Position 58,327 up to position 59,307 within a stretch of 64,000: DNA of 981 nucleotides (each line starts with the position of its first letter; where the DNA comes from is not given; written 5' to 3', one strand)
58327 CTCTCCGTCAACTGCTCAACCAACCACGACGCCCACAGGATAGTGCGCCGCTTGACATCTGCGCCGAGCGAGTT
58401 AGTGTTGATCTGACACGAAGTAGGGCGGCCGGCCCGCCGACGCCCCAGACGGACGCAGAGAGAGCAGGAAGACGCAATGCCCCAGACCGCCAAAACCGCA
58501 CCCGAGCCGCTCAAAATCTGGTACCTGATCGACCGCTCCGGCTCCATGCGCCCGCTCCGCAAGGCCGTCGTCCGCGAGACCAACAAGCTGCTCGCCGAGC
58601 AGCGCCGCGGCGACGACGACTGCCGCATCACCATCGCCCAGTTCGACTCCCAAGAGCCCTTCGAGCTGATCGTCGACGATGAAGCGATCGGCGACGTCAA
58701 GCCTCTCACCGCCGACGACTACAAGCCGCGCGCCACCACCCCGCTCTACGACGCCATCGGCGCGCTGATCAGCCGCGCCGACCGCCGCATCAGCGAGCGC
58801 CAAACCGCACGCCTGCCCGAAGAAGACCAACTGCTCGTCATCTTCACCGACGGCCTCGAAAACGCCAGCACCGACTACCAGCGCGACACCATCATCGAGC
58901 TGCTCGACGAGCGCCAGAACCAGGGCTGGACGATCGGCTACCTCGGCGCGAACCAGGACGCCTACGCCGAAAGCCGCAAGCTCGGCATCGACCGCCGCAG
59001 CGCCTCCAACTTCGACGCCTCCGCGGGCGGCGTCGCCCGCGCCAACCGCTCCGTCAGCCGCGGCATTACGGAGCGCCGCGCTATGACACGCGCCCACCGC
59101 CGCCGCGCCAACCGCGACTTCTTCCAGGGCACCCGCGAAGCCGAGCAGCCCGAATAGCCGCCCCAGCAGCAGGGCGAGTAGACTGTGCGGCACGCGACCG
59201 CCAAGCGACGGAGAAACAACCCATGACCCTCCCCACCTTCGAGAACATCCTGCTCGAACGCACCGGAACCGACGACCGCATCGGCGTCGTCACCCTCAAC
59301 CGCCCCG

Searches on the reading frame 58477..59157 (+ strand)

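Call 54: search_protein_families(library=pfam, proteins=[window:58477-59157:+], max_evalue=0.001)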
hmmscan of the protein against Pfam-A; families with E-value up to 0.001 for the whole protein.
window:58477-59157:+ (226 aa): 1 family
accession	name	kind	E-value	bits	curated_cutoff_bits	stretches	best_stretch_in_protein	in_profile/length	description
PF00092.34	VWA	-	9.1e-06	26.4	23.8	1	17-176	5-157/174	von Willebrand factor type A domain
